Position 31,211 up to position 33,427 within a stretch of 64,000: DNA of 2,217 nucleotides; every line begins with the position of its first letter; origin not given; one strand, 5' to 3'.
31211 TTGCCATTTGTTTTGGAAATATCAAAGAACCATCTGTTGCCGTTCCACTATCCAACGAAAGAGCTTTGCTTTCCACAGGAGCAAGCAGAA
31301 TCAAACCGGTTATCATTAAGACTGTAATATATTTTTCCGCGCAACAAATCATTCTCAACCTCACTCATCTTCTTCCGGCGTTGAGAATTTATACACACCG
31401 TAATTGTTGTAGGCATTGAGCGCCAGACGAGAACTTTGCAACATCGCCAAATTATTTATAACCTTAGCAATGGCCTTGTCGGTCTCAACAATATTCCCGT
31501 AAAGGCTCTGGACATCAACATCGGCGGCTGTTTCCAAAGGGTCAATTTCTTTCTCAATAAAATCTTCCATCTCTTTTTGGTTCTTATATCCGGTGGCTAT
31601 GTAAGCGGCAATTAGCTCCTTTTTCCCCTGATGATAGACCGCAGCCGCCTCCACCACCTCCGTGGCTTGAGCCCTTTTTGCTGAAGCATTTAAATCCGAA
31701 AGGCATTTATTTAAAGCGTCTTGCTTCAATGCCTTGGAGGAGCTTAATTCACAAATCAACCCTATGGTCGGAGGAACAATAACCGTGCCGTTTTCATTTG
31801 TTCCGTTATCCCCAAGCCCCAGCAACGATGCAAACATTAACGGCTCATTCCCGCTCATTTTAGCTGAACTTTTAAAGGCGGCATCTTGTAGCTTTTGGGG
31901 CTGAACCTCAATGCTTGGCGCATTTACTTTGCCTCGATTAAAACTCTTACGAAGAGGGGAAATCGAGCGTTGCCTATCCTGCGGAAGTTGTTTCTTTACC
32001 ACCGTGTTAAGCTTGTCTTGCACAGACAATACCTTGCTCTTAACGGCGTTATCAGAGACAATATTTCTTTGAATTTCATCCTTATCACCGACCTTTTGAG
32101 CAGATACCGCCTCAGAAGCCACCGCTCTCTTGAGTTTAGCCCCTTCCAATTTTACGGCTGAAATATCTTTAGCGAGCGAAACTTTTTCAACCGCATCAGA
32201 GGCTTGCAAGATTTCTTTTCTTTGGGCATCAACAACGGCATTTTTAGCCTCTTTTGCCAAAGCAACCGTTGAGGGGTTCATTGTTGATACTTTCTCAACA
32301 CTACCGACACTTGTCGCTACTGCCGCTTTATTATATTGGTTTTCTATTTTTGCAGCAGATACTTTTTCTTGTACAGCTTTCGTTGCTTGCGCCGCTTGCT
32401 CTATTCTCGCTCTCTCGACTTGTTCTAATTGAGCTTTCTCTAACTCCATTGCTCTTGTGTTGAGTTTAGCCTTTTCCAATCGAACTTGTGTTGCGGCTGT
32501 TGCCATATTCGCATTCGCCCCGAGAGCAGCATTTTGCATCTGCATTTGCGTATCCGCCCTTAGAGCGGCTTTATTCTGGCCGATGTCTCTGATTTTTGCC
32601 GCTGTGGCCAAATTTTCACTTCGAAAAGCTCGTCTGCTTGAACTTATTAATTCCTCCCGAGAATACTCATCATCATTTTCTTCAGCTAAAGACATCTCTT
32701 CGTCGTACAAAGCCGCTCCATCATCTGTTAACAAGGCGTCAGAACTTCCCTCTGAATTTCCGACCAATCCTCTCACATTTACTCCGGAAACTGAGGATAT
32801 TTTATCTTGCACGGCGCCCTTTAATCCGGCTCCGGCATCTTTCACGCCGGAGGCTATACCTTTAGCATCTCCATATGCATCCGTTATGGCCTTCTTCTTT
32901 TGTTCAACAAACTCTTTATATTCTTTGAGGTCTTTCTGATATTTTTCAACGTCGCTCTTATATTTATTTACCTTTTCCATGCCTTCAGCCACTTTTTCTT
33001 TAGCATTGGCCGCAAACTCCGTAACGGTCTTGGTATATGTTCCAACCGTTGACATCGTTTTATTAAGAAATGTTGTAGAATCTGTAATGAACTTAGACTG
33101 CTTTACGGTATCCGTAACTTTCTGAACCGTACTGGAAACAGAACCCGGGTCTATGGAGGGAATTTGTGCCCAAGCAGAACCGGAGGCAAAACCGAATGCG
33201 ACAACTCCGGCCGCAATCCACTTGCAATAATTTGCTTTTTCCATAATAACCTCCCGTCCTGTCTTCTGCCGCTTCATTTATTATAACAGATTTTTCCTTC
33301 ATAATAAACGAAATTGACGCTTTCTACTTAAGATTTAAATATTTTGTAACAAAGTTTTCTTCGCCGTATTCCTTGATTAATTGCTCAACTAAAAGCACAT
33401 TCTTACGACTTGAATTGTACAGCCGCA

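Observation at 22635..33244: Six translationally coupled secreted coiled-coil genes inserted between virB4 and virB8 in place of virB5/virB6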

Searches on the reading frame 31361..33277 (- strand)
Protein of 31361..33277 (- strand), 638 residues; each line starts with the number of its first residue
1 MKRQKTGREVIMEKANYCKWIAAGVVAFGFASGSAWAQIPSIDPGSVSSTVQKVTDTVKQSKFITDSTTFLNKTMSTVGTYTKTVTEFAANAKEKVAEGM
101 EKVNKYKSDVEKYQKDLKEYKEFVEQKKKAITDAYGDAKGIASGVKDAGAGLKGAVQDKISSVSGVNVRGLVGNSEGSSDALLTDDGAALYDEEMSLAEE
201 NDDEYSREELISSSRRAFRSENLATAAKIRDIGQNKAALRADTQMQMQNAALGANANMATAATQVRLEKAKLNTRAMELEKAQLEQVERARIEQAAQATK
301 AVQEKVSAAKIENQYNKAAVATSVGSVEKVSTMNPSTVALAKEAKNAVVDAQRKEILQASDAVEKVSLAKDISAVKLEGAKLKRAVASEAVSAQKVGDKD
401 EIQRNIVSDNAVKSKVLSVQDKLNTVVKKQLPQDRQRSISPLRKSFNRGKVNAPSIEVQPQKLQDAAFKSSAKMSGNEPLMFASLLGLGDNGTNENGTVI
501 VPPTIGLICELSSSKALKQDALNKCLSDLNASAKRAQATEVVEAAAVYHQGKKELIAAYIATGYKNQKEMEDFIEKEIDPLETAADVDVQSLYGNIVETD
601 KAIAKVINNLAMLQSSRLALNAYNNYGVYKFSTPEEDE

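Call 5: search_protein_families(library=pfam, proteins=[window:31361-33277:-], max_evalue=0.1)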
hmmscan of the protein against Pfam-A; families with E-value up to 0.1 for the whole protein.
window:31361-33277:- (638 aa): 0 families

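Call 9: list_cluster_members(proteins=[window:31361-33277:-, window:31361-33244:-, window:30780-31364:-, window:29429-30811:-, window:29429-30778:-, window:28912-29436:-, window:26786-28915:-, window:26786-28912:-, window:22635-26786:-, window:33324-35756:-])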
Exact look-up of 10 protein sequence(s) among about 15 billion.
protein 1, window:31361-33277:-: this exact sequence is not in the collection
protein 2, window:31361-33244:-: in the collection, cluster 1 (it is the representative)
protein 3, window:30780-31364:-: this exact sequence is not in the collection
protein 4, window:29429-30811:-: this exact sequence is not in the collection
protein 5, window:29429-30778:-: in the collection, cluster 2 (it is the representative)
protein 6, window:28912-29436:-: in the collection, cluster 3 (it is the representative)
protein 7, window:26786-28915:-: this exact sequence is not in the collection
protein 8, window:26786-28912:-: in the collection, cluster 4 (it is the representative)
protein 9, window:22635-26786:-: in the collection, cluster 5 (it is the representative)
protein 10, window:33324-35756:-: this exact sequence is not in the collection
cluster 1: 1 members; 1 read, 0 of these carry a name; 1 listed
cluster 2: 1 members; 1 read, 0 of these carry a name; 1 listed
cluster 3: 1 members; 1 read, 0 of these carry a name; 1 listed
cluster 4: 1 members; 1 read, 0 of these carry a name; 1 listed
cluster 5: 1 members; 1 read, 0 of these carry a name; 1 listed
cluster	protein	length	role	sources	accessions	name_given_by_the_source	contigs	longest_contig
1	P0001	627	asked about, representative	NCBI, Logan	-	-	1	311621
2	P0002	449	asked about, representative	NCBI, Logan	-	-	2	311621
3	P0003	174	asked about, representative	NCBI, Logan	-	-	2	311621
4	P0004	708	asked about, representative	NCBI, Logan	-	-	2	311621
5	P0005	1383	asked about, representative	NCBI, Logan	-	-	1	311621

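Call 10: search_protein_families(library=ncbifam, proteins=[window:31361-33277:-], max_evalue=0.01)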
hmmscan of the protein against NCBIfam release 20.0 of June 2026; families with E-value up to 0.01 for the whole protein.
window:31361-33277:- (638 aa): 0 families

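Call 11: find_encoding_contigs(protein=P0005, flank=10000, max_places=3)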
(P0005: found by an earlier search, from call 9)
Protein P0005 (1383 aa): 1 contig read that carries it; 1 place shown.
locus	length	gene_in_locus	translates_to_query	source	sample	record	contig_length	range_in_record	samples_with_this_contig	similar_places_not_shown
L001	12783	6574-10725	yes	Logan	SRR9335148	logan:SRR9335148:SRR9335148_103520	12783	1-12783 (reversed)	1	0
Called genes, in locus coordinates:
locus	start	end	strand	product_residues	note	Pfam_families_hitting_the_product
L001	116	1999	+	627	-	-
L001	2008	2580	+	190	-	-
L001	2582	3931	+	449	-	-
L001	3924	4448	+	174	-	-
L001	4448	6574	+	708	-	-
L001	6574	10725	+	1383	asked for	-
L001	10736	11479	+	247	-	PF04335:VirB8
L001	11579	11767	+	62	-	-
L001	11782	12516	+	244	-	PF04335:VirB8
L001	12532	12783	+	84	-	?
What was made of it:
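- Checked: Public gene calls for the same contig give 627, 190, 449, 174, 708 and 1383 aa (calls 9, 11).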

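Call 13: search_solved_structures(query=window:31361-33244:-, max_evalue=1)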
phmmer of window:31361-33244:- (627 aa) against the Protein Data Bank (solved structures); distinct sequences matched with E-value up to 1: 4.
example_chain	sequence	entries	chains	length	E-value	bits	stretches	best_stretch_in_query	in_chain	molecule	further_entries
28nt_H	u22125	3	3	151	0.037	16.5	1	257-301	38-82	Large ribosomal subunit protein bL9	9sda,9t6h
5uqz_A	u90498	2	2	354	0.18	14.2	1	82-156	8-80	Glucan-binding protein C, GbpC | Glucan-binding protein C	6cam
8w3n_F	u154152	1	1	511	0.3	13.5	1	41-146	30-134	prefusion-stabilized RSV F protein UFCR3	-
5lo2_A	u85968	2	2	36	0.98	11.8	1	89-109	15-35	PPaTyr | PPaOMe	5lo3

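Call 101: search_protein_families(library=phrogs, proteins=[window:31361-33244:-], max_evalue=0.001)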
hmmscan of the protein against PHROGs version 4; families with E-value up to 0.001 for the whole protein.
window:31361-33244:- (627 aa): 0 families

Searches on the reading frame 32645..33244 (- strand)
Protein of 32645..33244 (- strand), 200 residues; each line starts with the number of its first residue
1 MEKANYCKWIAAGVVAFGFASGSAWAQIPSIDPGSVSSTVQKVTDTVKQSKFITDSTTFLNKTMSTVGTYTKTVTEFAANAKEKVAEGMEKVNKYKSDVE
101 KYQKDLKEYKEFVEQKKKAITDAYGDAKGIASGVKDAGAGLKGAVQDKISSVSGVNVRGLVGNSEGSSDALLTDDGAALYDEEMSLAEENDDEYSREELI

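Call 61: search_protein_families(library=pfam, alignment_id=A6, max_evalue=1)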
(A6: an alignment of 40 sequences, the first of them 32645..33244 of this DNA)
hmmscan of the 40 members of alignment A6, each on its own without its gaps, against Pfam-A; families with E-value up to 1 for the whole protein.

A. member 1, window:32645-33244:- (200 aa): 15 families
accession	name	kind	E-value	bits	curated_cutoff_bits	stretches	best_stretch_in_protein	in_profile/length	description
PF11727.13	ISG65-75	-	0.0014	18.3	25.1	1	41-132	49-138/281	Invariant surface glycoprotein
PF16789.10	YscO-like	-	0.0016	18.9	27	1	40-115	49-123/161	YscO-like protein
PF13166.12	AAA_13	-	0.0085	15.3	36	1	43-136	357-448/713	AAA domain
PF05335.18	DUF745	-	0.0098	16.1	33.3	1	37-124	86-173/183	Protein of unknown function (DUF745)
PF10498.14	IFT57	-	0.012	15.1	40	1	41-123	246-329/360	Intra-flagellar transport protein 57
PF08702.15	Fib_alpha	-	0.015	16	29.9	1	35-121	32-119/143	Fibrinogen alpha/beta chain family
PF07464.16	ApoLp-III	-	0.018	15.6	36.3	1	43-153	23-129/146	Apolipophorin-III precursor (apoLp-III)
PF11887.13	Mce4_CUP1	-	0.023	14.8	32.6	1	41-129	103-191/222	Cholesterol uptake porter CUP1 of Mce4, putative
PF08440.15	Poty_PP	-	0.031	13.8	23.4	1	30-119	153-247/277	Potyviridae polyprotein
PF16566.10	CREPT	-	0.044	14.3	29.3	1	41-113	47-120/147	Cell-cycle alteration and expression-elevated protein in tumour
PF10241.14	KxDL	-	0.066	14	27.2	1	60-115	25-80/86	Uncharacterized conserved protein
PF02899.23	Phage_int_SAM_1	-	0.082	13.6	22.3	0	99-122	19-42/83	Phage integrase, N-terminal SAM-like domain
PF25034.1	Spectrin_SYNE1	-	0.12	12.5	35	1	34-109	20-104/188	Nesprin-1, spectrin repeats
PF07889.17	DUF1664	-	0.14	12.6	34.6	1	31-107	34-111/124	Protein of unknown function (DUF1664)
PF06009.19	Laminin_II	-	0.2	12.1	33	1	76-127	10-61/138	Laminin Domain II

B. families by the number of members that match (of 40 scanned): 533 families (the first 25 are shown)
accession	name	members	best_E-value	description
PF06785.16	UPF0242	25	9.3e-07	Uncharacterised protein family (UPF0242) N-terminus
PF23067.1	MG280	24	2.4e-05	Uncharacterised protein MG280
PF19745.5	FUT8_N_cat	24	0.00086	Alpha-(1,6)-fucosyltransferase N- and catalytic domains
PF11727.13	ISG65-75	21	1.6e-05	Invariant surface glycoprotein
PF07926.17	TPR_MLP1_2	17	6.4e-06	TPR/MLP1/MLP2-like protein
PF07889.17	DUF1664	16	2.5e-08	Protein of unknown function (DUF1664)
PF10186.14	ATG14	16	5.6e-05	Vacuolar sorting 38 and autophagy-related subunit 14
PF06103.16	DUF948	16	0.00051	Bacterial protein of unknown function (DUF948)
PF14362.11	DUF4407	16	0.017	Domain of unknown function (DUF4407)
PF12732.12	YtxH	15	3.5e-05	YtxH-like protein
PF06810.17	Phage_scaffold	15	4.9e-05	Phage capsid assembly scaffolding protein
PF11932.13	DUF3450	15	0.0016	Protein of unknown function (DUF3450)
PF10368.14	YkyA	14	3.3e-05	Putative cell-wall binding lipoprotein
PF06009.19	Laminin_II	14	0.00012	Laminin Domain II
PF10498.14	IFT57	14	0.0022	Intra-flagellar transport protein 57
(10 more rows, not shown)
